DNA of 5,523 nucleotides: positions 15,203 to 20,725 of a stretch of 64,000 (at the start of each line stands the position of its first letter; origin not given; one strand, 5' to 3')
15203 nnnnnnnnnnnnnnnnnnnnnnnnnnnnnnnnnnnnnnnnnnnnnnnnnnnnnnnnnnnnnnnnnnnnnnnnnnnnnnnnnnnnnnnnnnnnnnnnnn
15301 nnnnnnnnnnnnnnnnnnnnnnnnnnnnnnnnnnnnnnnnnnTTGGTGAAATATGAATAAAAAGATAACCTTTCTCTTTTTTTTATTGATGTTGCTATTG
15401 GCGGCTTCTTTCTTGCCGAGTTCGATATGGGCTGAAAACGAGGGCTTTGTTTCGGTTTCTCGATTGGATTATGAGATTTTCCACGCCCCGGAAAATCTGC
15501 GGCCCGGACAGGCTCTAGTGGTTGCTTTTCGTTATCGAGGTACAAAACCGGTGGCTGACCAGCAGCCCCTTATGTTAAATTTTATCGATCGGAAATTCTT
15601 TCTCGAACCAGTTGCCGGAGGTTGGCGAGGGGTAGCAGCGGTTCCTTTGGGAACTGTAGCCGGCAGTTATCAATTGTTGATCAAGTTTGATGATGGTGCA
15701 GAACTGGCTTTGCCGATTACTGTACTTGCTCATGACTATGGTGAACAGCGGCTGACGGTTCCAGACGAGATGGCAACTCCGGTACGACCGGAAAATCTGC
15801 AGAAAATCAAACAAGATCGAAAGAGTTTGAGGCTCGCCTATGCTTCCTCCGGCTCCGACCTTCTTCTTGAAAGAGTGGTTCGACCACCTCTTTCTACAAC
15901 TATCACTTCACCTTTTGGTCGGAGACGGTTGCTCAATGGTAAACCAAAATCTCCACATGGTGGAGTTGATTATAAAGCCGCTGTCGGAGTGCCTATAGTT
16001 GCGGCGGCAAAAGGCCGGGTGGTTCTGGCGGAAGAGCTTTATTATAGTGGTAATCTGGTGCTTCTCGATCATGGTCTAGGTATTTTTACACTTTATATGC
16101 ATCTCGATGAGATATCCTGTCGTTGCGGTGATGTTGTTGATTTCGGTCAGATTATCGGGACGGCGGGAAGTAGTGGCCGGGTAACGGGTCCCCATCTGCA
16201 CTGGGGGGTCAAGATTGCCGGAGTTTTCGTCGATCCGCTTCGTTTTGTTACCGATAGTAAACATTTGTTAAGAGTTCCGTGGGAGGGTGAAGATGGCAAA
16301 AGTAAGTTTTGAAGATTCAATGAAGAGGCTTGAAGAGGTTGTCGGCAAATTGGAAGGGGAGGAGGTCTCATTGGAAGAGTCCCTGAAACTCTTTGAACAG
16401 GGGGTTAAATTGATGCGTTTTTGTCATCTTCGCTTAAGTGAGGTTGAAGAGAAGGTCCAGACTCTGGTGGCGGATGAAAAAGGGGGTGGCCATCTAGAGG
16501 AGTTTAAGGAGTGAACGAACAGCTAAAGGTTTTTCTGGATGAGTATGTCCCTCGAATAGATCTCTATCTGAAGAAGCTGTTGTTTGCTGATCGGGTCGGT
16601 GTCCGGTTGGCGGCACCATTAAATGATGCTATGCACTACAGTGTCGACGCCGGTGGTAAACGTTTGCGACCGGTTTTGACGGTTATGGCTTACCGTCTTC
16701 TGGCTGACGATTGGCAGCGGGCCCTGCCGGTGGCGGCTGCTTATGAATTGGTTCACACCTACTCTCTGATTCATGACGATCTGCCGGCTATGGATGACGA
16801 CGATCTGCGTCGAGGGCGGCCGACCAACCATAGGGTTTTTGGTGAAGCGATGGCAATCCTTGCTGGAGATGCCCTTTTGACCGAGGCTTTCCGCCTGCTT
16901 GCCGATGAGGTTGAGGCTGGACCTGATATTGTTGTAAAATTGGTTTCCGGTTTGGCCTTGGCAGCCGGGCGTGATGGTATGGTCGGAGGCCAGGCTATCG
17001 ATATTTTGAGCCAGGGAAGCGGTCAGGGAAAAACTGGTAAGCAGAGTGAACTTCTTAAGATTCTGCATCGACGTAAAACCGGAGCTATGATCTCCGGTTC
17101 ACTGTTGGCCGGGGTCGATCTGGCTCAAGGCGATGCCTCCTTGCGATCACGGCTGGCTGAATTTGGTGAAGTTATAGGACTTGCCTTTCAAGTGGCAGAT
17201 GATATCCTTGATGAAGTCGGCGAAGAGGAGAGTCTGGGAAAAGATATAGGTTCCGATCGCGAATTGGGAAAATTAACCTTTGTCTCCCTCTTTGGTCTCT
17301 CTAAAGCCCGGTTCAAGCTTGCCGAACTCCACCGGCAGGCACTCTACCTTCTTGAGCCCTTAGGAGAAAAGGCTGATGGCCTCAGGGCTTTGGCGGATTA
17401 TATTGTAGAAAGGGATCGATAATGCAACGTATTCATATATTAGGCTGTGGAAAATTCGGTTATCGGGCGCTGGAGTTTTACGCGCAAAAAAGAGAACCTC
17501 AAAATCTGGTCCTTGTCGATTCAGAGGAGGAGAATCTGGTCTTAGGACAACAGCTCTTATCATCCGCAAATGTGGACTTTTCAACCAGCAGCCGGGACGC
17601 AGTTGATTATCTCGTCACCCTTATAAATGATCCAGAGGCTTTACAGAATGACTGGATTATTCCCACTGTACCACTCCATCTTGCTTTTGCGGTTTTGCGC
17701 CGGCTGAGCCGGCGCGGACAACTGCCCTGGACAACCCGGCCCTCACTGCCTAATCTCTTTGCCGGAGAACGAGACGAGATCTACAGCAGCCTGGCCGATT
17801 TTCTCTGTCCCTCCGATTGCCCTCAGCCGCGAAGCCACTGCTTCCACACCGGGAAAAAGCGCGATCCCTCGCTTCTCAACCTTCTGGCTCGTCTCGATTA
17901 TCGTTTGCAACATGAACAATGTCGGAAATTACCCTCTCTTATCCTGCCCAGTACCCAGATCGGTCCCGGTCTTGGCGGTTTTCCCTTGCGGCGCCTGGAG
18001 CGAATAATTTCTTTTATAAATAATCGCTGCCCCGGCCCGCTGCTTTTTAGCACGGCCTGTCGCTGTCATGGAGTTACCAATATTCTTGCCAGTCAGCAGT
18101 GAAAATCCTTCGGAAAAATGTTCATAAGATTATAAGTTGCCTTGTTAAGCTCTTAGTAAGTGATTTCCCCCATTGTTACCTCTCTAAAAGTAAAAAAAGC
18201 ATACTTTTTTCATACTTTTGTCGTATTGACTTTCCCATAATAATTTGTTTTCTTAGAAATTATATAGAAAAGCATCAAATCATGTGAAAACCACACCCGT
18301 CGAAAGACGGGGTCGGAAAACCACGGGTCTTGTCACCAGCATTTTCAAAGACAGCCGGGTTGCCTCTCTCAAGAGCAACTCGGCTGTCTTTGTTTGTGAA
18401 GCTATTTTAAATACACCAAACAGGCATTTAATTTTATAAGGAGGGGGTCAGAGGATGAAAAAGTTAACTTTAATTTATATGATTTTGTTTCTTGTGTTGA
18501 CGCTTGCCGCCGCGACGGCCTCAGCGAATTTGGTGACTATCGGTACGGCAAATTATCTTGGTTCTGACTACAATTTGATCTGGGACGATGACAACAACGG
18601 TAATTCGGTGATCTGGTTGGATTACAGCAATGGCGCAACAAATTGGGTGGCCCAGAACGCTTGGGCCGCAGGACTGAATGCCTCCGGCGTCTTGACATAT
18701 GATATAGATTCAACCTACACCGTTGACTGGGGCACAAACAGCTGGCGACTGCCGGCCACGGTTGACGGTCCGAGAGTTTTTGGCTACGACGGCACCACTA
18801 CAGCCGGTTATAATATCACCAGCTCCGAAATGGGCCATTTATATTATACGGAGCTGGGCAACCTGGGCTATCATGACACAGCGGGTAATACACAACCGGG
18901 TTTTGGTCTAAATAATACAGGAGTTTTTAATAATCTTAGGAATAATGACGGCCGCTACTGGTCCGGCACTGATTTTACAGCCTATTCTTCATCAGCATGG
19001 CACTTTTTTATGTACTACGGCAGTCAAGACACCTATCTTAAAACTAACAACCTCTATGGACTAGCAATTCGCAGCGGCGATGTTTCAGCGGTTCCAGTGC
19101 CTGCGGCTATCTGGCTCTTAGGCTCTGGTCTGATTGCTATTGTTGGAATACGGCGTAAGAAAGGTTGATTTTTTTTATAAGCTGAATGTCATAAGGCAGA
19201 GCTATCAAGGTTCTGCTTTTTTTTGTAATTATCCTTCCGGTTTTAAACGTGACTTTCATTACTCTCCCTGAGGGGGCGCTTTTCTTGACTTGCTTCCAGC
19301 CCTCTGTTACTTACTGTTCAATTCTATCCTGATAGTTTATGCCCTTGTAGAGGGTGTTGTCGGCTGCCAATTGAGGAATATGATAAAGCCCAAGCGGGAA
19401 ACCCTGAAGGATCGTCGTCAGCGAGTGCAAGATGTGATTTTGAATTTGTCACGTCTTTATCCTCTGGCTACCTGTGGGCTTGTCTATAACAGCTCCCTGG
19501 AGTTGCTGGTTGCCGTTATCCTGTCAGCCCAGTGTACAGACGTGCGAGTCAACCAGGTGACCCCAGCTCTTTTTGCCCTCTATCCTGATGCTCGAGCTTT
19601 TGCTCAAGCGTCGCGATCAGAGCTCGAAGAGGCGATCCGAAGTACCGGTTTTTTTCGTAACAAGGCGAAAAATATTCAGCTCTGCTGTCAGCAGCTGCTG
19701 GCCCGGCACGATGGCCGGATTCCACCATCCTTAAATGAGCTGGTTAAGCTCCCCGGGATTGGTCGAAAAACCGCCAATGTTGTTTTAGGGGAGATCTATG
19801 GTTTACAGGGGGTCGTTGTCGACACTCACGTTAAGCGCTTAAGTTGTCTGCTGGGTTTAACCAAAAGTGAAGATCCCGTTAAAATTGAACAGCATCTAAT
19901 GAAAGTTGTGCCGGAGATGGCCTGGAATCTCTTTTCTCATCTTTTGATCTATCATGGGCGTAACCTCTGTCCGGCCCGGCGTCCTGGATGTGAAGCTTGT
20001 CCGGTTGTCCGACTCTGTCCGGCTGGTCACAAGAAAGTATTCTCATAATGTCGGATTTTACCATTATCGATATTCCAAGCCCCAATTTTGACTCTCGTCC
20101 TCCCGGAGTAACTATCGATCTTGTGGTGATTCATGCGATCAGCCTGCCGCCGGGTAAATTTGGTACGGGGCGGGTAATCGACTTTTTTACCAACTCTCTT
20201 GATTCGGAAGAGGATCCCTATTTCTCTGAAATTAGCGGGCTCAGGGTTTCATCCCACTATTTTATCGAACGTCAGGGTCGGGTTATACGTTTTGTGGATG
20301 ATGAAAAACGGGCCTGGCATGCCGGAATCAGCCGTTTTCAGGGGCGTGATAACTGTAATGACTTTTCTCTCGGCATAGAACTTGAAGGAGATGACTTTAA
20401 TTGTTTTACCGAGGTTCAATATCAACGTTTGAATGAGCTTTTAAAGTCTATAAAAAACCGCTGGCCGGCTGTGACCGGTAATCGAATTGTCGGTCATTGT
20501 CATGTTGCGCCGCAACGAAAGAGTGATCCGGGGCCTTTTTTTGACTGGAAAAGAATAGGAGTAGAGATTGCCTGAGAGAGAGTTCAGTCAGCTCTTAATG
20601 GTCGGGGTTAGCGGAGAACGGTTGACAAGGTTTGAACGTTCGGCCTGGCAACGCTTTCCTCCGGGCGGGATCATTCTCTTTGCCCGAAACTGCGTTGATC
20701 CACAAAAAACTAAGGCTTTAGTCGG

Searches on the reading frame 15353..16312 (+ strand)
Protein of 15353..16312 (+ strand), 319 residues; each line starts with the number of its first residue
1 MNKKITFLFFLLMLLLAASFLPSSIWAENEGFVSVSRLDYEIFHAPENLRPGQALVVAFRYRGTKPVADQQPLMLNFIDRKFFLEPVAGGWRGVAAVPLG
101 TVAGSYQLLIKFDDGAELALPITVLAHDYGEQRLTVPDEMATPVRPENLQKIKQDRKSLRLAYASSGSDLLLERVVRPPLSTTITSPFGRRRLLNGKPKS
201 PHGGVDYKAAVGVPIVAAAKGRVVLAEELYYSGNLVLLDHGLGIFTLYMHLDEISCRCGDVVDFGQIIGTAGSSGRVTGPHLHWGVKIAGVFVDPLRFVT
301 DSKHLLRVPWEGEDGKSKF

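Call 96: search_protein_families(library=pfam, proteins=[window:15353-16312:+], max_evalue=0.00001)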
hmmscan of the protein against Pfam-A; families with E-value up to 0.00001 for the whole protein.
window:15353-16312:+ (319 aa): 1 family
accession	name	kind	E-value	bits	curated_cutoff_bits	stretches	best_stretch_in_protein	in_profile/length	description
PF01551.29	Peptidase_M23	-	1.6e-27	96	28.7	1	201-295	2-96/96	Peptidase family M23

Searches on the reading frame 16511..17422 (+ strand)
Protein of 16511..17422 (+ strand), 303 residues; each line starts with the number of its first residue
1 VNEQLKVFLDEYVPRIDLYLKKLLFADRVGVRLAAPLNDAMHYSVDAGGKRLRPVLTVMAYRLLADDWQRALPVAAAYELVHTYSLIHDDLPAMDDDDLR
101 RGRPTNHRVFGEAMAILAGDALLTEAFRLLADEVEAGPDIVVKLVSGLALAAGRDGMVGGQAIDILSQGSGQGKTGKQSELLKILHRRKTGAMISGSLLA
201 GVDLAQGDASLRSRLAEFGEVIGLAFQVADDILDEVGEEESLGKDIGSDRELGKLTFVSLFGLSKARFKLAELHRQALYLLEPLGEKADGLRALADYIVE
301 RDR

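Call 96: search_protein_families(library=pfam, proteins=[window:16511-17422:+], max_evalue=0.00001)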
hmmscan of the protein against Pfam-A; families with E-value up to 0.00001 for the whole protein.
window:16511-17422:+ (303 aa): 1 family
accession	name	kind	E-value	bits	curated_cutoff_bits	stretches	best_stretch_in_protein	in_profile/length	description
PF00348.22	polyprenyl_synt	-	3.5e-52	177.6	27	1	37-267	4-223/251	Polyprenyl synthetase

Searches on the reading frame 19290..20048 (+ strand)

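Call 96: search_protein_families(library=pfam, proteins=[window:19290-20048:+], max_evalue=0.00001)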
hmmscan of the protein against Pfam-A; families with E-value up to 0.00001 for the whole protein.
window:19290-20048:+ (252 aa): 2 families
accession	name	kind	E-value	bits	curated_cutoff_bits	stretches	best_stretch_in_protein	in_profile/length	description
PF00730.31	HhH-GPD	-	5.8e-25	88.2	26.2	1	74-208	1-107/108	HhH-GPD superfamily base excision DNA repair protein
PF00633.29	HHH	-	3.4e-09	36.5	24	1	139-166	1-28/30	Helix-hairpin-helix motif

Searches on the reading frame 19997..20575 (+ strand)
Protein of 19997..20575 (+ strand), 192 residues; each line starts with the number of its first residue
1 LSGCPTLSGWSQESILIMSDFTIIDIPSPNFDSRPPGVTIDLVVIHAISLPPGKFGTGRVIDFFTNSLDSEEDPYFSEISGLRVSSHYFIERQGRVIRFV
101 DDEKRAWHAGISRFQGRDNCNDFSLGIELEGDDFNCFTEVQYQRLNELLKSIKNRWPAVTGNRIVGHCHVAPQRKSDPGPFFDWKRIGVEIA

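Call 96: search_protein_families(library=pfam, proteins=[window:19997-20575:+], max_evalue=0.00001)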
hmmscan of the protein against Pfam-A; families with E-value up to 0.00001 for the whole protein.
window:19997-20575:+ (192 aa): 1 family
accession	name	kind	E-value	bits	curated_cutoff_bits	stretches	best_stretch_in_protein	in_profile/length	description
PF01510.30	Amidase_2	-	1.6e-29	103.3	26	1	39-180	4-131/131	N-acetylmuramoyl-L-alanine amidase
